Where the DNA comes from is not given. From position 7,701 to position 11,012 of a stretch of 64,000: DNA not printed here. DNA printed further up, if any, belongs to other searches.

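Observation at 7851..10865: Two complete PilB/GspE ATPase modules fused in one 1004-aa polypeptide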

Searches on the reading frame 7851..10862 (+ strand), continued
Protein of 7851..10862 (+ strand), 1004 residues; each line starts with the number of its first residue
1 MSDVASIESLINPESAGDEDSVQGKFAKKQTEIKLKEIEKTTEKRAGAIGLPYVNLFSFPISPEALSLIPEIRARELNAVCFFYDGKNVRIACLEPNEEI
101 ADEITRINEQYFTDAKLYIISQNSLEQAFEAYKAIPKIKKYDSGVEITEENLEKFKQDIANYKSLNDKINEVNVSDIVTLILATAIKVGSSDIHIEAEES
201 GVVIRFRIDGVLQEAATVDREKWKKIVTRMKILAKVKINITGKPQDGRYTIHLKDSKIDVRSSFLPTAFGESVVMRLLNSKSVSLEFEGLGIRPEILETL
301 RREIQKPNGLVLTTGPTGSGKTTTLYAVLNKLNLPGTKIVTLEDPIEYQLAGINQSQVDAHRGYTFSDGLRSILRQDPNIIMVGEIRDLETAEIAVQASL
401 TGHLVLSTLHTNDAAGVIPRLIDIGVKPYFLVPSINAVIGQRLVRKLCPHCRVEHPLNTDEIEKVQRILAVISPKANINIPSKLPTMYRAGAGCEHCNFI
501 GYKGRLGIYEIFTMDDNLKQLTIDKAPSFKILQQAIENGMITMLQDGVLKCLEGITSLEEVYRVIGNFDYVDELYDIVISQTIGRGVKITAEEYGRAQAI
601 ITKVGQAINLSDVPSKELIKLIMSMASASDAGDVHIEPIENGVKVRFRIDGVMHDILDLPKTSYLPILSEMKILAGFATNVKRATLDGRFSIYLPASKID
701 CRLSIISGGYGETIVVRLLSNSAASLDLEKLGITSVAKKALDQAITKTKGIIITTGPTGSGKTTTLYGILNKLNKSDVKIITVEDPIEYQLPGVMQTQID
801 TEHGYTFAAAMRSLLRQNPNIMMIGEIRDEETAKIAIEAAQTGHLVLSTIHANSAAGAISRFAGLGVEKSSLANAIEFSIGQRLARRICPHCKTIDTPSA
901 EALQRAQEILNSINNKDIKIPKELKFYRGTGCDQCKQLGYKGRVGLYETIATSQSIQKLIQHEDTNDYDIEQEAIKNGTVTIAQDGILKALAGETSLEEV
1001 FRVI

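Call 38: find_encoding_contigs(protein=P0279, flank=10000, max_places=1)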
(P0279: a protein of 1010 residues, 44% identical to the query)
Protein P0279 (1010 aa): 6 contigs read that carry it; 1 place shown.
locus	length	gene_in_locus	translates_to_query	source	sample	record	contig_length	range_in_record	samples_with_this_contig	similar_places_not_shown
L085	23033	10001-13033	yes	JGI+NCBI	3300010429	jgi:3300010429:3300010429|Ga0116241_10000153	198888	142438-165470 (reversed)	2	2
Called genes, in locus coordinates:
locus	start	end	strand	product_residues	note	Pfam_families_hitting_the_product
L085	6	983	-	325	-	PF06144:DNA_pol3_delta (weak), PF21694:DNA_pol3_delta_C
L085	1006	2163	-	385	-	PF11258:DUF3048, PF17479:DUF3048_C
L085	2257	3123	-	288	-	PF01149:Fapy_DNA_glyco, PF05833:NFACT_N (faint), PF06831:H2TH, PF06827:zf-FPG_IleRS (weak)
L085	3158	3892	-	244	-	PF01978:TrmB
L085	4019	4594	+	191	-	-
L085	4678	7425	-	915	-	PF02739:5_3_exonuc_N, PF01367:5_3_exonuc, PF01612:DNA_pol_A_exo1, PF22619:DNA_polI_exo1, PF00476:DNA_pol_A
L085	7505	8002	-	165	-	PF02367:TsaE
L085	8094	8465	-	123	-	-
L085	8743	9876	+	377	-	PF01368:DHH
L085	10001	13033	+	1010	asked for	PF00005:ABC_tran (faint), PF13173:AAA_14 (faint), PF00004:AAA (faint), PF05157:MshEN, PF04851:ResIII (faint), PF20720:nSTAND3 (faint), PF00437:T2SSE, PF00437:T2SSE, +6 more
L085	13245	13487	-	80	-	-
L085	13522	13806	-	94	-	-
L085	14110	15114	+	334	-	PF06068:TIP49 (weak), PF05496:RuvB_N, PF00004:AAA, PF07728:AAA_5, PF17864:AAA_lid_4, PF05491:WHD_RuvB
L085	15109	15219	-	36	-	-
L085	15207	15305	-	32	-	-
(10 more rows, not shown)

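Call 39: find_encoding_contigs(protein=P0271, flank=10000, max_places=1)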
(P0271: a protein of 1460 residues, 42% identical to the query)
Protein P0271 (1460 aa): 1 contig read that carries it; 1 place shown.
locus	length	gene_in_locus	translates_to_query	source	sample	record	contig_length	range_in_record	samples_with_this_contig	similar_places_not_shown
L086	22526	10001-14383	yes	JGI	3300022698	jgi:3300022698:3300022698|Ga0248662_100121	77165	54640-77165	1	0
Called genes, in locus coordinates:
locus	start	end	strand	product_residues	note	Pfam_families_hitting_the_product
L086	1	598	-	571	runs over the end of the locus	PF09972:DUF2207, PF20990:DUF2207_C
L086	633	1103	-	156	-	PF02681:DUF212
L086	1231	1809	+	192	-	PF04011:LemA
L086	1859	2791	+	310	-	PF01435:Peptidase_M48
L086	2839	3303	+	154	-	-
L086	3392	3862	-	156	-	-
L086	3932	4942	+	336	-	PF06068:TIP49 (faint), PF05496:RuvB_N, PF01078:Mg_chelatase (faint), PF13191:AAA_16 (faint), PF00004:AAA, PF07728:AAA_5, PF17864:AAA_lid_4, PF05491:WHD_RuvB, +1 more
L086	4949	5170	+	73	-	-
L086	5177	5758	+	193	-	PF03703:bPH_2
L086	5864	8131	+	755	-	PF00932:LTD, PF18911:PKD_4, PF00801:PKD, PF00932:LTD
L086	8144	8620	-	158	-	PF02367:TsaE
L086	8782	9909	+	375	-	PF01368:DHH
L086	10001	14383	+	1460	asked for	PF01935:DUF87 (faint), PF05157:MshEN (weak), PF03215:Rad17 (faint), PF14532:Sigma54_activ_2 (faint), PF16796:Microtub_bd (faint), PF00437:T2SSE, PF00004:AAA (faint), PF00437:T2SSE, +23 more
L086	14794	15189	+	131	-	PF09685:MamF_MmsF (weak)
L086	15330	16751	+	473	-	PF00224:PK, PF03328:HpcH_HpaI (weak), PF02887:PK_C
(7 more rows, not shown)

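Call 43: predict_structure(alignment_id=A1)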
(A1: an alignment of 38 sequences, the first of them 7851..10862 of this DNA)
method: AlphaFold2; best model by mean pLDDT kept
length: 1004 residues; sequences in the alignment: 38
mean_pLDDT: 78.1   pTM: 0.47
mean pLDDT of the five models: 78.1, 76.2, 73.2, 73.1, 72.6
residues with pLDDT >= 90: 159; 70-90: 629; 50-70: 156; < 50: 60
segments of 3 or more residues with pLDDT < 50: 1-11, 136-144, 317-320, 576-585, 680-684, 721-723, 757-761, 801-804
pLDDT, mean of each block of 10 residues (from residue 1): 44 52 67 78 84 85 77 87 81 90 84 84 88 55 48 65 79 71 83 83 84 84 79 65 70 72 80 81 72 86 89 63 77 80 59 60 67 75 80 86 86 79 86 89 90 89 80 78 87 86 87 86 76 82 90 92 70 47 57 81 59 76 85 85 83 79 83 61 55 76 72 79 64 86 88 68 74 80 58 60 58 75 81 88 88 87 88 92 88 91 92 87 89 83 87 91 88 90 92 92 85
secondary structure, 60 per line:
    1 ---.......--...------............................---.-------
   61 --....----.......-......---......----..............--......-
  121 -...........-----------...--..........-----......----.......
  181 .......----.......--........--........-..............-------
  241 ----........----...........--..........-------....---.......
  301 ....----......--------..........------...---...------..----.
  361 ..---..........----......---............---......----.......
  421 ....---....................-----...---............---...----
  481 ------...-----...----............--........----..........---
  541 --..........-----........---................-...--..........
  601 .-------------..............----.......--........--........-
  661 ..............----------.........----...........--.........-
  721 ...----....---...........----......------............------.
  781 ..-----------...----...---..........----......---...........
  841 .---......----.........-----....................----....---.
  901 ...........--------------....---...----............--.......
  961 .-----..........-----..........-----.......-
elements in order (helices of 4 or more, strands of 3 or more residues): H4-10 H22-49 H63-66 H71-77 E79-84 E88-93 H98-111 E114-119 H122-132 E144-146 H149-158 H164-169 H174-187 E192-198 E201-208 E211-218 H220-233 E245-252 E257-267 E270-279 H287-290 H294-304 E309-314 H323-332 E339-341 H366-375 E380-385 H389-400 E404-409 H414-424 H428-434 E435-447 E453-455 H459-470 E487-489 E502-513 H516-523 H528-537 H543-552 H558-565 H569-584 E586-588 H591-601 H615-628 E633-639 E642-649 E652-659 H661-674 E685-693 E698-708 E711-719 H728-731 H735-745 E750-755 H762-773 E780-782 E794-796 H807-816 E821-826 H830-841 E845-850 H855-863 H869-875 E876-888 E893-896 H900-911 E926-929 E940-951 H954-961 H967-976 H982-991 H997-1003
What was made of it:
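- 9546..9605 (+): Inter-module linker, residues 566-585 (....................). It is the most conserved segment of the protein and is predicted to be helical. AF2 predicts a helix at 569-584 with low pLDDT (call 43).
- The connection between CTD1 and the structured core of N2D2 is about 48 residues long (565 to about 613 in the AF2 secondary structure, call 43), long enough for other geometries. AF2 gives no confident inter-module packing (pTM 0.47, call 43).
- Tried and rejected: Full-length AF2: the domains are good but the arrangement is not (pTM 0.47, call 43).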

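Call 44: search_solved_structures(query=window:7851-10862:+, max_evalue=1e-30, show_alignments=0)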
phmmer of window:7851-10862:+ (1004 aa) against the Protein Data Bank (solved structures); distinct sequences matched with E-value up to 1e-30: 19.
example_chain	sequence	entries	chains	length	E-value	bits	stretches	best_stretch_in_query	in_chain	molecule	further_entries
3jc8_Ba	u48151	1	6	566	2.1e-108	366.6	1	38-562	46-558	Type IV-A pilus assembly ATPase PilB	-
6olj_C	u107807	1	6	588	1.5e-102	347.2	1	48-565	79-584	Type IV pilus biogenesis ATPase PilB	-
5tsg_B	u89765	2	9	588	2.2e-102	346.6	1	48-565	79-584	Type IV pilus biogenesis ATPase PilB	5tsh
5zfr_A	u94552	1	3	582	5.7e-102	345.3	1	48-565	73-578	Type IV pilus biogenesis ATPase PilB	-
1p9r_A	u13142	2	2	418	7.1e-101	341.7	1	162-563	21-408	General secretion pathway protein E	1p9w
4ksr_A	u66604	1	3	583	7.5e-101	341.6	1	165-565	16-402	Type II secretion system protein E, Hemolysin-coregulated protein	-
4pht_A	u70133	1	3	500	9.1e-101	341.3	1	150-564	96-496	General secretory pathway protein E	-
4kss_A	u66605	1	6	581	9.2e-101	341.3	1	165-565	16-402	Type II secretion system protein E, hemolysin-coregulated protein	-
6f8l_G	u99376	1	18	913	1.1e-97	331.1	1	43-562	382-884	Type IV pilus assembly protein PilF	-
5oiu_A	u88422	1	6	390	3.9e-92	312.8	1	176-562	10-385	Type IV pilus assembly protein PilF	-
5it5_F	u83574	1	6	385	6.8e-92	311.9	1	180-562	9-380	ATP binding motif-containing protein PilF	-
6ejf_A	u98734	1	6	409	7.1e-92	311.9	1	180-562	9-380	Type IV pilus assembly protein PilF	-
5fl3_A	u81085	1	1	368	7.6e-34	119.9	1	182-425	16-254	PILI RETRACTION PROTEIN PILT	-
6ojx_A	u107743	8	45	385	1.4e-33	119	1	281-439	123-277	Twitching motility pilus retraction ATPase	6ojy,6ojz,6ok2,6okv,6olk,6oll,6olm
3jvu_A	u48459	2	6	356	1.7e-33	118.7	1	179-448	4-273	Twitching mobility protein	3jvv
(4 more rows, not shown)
